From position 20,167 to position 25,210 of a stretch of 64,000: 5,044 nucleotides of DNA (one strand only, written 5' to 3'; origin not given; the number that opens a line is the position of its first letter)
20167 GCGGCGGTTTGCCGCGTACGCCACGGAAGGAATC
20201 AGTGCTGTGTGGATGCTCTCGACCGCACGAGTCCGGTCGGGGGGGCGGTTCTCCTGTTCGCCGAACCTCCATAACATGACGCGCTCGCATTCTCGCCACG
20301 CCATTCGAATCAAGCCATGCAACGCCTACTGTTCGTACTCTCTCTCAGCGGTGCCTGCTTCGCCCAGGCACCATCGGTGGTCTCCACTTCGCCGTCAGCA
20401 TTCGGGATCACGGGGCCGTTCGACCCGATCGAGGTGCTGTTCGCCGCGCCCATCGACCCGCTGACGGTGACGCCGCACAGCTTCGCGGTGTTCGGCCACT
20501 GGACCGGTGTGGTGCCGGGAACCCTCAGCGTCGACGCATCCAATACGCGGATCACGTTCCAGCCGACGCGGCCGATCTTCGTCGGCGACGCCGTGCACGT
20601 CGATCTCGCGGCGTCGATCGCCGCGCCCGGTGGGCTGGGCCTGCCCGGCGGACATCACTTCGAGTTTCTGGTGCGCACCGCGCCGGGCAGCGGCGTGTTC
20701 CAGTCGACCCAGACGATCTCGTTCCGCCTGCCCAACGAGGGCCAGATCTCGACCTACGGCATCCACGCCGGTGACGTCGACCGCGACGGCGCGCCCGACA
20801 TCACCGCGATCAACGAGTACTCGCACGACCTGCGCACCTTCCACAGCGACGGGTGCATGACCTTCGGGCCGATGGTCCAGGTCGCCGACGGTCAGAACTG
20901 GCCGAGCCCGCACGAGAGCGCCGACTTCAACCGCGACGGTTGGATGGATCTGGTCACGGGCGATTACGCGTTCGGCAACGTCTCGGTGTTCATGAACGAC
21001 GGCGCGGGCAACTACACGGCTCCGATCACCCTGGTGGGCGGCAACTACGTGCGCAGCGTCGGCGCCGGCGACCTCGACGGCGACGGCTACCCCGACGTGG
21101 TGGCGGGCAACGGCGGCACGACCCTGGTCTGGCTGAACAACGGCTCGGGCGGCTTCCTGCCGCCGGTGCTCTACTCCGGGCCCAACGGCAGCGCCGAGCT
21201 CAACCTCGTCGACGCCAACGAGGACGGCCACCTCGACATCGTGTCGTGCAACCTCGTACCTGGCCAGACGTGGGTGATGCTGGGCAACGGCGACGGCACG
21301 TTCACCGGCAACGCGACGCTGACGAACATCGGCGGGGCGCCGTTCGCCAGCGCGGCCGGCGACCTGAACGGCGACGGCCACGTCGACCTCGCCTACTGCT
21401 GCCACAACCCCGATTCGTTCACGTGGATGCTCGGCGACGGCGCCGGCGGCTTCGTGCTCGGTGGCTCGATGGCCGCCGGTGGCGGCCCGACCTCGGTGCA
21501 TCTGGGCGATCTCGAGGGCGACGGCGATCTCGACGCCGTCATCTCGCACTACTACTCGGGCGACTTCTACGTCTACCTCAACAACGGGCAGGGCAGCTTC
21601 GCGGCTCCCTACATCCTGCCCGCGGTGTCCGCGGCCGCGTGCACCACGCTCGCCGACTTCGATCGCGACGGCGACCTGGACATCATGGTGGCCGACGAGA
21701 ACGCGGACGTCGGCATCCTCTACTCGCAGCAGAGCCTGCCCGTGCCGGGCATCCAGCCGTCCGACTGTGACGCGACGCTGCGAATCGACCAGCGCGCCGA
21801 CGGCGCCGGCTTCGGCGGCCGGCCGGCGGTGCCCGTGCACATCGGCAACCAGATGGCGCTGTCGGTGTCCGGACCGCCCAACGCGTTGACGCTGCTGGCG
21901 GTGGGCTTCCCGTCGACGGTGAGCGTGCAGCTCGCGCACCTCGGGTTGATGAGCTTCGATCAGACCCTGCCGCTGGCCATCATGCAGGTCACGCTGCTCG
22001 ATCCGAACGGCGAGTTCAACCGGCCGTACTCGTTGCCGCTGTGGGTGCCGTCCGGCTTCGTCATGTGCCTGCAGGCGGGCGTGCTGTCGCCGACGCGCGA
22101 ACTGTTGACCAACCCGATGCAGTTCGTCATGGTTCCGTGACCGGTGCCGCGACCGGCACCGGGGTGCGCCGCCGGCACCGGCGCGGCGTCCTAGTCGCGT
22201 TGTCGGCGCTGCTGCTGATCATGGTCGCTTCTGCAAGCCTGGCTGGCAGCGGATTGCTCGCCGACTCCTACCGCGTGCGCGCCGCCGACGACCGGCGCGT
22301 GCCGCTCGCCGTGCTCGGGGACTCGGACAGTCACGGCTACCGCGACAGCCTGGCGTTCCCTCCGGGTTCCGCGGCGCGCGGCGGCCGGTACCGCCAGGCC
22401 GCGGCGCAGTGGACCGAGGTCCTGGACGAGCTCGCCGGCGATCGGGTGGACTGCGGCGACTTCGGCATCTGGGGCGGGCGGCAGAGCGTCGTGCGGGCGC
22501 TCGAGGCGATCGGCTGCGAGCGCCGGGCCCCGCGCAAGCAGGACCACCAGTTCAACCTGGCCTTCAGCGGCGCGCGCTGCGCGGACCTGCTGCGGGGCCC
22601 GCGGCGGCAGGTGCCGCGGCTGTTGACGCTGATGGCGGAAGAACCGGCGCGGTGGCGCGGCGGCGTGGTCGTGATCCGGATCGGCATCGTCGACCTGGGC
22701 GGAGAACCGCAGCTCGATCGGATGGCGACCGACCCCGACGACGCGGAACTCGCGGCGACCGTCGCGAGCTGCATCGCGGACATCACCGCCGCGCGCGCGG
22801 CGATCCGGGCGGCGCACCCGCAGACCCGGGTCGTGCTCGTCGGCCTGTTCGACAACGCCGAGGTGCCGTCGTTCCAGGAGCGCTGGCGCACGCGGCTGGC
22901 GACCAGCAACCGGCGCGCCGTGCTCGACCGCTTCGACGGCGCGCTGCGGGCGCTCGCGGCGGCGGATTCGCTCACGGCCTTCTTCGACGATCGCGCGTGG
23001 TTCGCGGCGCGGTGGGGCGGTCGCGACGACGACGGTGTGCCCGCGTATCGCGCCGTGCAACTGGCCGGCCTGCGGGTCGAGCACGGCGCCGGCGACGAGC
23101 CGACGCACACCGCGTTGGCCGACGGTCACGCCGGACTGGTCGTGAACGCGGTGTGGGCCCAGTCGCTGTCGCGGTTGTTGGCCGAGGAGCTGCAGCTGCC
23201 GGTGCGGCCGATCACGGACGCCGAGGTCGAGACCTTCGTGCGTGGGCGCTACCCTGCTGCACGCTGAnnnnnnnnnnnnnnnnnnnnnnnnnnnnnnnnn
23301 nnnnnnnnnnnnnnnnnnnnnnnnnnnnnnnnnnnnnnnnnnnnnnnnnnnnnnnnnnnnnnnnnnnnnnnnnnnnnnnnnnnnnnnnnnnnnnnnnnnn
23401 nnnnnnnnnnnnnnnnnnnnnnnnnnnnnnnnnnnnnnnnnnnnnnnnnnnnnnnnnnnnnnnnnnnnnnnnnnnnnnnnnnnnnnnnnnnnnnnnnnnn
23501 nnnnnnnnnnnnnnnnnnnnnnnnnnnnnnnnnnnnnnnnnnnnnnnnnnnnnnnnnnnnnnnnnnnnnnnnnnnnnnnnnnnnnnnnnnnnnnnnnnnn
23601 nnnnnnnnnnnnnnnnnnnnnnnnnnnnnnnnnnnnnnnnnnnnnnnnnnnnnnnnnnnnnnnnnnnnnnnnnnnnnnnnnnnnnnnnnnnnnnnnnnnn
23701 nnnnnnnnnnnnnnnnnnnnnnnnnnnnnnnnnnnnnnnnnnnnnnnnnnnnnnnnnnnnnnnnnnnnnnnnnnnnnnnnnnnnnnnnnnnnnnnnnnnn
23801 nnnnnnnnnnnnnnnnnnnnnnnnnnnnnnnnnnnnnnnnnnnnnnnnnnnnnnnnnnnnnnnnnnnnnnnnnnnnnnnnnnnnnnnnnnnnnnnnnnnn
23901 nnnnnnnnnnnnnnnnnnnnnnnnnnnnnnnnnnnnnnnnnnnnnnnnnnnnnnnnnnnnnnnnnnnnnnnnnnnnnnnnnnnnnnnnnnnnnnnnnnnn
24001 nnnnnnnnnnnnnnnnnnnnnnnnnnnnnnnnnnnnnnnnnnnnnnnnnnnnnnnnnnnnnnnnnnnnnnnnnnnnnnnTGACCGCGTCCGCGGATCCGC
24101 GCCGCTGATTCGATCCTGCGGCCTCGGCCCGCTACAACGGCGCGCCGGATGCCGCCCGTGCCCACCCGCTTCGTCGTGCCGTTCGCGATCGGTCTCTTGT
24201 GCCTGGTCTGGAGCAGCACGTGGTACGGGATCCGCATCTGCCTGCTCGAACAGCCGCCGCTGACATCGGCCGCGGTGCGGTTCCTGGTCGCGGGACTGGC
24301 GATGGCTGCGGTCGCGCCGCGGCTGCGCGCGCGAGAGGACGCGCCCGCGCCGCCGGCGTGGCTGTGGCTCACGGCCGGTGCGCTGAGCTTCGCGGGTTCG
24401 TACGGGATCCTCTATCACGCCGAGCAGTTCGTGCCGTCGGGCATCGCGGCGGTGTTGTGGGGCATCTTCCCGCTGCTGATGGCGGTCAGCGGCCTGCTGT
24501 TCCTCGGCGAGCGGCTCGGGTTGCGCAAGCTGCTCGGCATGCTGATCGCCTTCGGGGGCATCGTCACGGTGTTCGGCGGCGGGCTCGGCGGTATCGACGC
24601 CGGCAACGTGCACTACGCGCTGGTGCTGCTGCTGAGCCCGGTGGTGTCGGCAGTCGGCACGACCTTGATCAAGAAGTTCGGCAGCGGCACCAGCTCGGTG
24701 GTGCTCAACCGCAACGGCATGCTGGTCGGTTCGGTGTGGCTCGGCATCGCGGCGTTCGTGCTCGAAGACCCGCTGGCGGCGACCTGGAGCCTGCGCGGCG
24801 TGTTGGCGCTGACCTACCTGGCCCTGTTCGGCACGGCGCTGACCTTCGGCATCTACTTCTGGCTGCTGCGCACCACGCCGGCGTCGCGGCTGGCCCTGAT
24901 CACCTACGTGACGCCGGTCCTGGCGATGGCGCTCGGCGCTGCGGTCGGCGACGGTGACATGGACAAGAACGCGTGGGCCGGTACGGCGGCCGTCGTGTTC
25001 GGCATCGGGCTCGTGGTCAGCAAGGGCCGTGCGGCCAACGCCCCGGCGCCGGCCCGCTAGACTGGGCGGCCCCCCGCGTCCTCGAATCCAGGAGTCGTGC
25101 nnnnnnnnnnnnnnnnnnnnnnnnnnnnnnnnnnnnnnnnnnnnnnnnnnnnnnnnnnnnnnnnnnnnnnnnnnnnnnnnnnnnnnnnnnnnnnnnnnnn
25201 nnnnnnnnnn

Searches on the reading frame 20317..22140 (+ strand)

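Call 10: search_protein_families(library=pfam, proteins=[window:20317-22140:+], max_evalue=0.001)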
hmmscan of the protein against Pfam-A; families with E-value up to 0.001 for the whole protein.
window:20317-22140:+ (607 aa): 3 families
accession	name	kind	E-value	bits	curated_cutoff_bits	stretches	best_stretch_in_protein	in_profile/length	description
PF13517.12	FG-GAP_3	-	8.2e-54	180.5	26.9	6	203-262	1-60/61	FG-GAP-like repeat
PF01839.29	FG-GAP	-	3.2e-17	62.5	22.1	1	246-269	3-26/37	FG-GAP repeat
PF13205.12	Big_5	-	0.00025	22.2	23.6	1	17-101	3-87/105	Bacterial Ig-like domain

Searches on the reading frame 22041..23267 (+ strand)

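Call 11: search_protein_families(library=pfam, proteins=[window:22041-23267:+], max_evalue=0.001)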
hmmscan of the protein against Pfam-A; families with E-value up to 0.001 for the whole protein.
window:22041-23267:+ (408 aa): 1 family
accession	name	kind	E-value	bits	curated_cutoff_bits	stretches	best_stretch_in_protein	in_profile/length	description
PF13472.12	Lipase_GDSL_2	-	8e-07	30.2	32.9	1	167-327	32-159/178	GDSL-like Lipase/Acylhydrolase family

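Call 37: search_protein_families(library=ncbifam, proteins=[window:22137-23267:+], max_evalue=0.01)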
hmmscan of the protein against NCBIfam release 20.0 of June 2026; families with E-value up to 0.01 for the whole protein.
window:22137-23267:+ (376 aa): 0 families

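Call 38: search_protein_families(library=pfam, proteins=[window:22137-23267:+], max_evalue=0.1)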
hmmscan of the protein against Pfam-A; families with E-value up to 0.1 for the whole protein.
window:22137-23267:+ (376 aa): 1 family
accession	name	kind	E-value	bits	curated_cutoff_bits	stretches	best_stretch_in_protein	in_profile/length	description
PF13472.12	Lipase_GDSL_2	-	1e-06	29.8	32.9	1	135-295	32-159/178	GDSL-like Lipase/Acylhydrolase family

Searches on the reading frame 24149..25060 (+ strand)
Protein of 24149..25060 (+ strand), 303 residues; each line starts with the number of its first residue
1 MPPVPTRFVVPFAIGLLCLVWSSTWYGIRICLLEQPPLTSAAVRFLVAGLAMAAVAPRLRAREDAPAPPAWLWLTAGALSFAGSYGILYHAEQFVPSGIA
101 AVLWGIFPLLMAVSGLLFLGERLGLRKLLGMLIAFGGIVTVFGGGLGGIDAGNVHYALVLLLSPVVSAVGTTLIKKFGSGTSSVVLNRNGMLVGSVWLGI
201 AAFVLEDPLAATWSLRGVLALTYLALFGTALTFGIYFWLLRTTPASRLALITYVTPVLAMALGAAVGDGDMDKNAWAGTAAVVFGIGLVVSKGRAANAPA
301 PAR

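Call 11: search_protein_families(library=pfam, proteins=[window:24149-25060:+], max_evalue=0.001)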
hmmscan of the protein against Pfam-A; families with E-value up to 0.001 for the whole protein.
window:24149-25060:+ (303 aa): 1 family
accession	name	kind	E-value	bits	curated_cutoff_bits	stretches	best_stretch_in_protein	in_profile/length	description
PF00892.27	EamA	-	2e-34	119.2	28.2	2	157-290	4-134/135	EamA-like transporter family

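Call 37: search_protein_families(library=ncbifam, proteins=[window:24149-25060:+], max_evalue=0.01)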
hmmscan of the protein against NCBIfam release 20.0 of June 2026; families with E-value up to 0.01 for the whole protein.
window:24149-25060:+ (303 aa): 8 families
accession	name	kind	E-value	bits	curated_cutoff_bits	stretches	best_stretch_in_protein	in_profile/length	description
NF008432.0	PRK11272.1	equivalog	2.3e-34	119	270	1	12-291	13-287/294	drug/metabolite exporter YedA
TIGR00950.1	2A78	equivalog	3.3e-26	92.3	230.2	1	21-285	1-262/264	carboxylate/amino acid/amine transporter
NF050091.1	ArAmAcExpYddG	equivalog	1.1e-09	38.2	300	2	32-149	27-143/285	aromatic amino acid exporter YddG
NF008523.0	PRK11453.1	equivalog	1.9e-08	34.3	472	1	16-286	11-282/299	O-acetylserine/cysteine exporter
TIGR03340.1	phn_DUF6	hypoth_equivalog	2.5e-07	30.7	288.15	1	42-140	181-280/281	phosphonate utilization associated putative membrane protein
NF008676.0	PRK11689.1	equivalog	2.6e-06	26.8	194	1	14-289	10-287/297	aromatic amino acid DMT transporter YddG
NF007087.1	PRK09541.1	subfamily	0.0052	17.3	162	1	72-139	30-99/110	EmrE family multidrug efflux SMR transporter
NF042984.1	SMR_efflux_EmrE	exception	0.0062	16.9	226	1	72-140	30-100/110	multidrug efflux SMR transporter EmrE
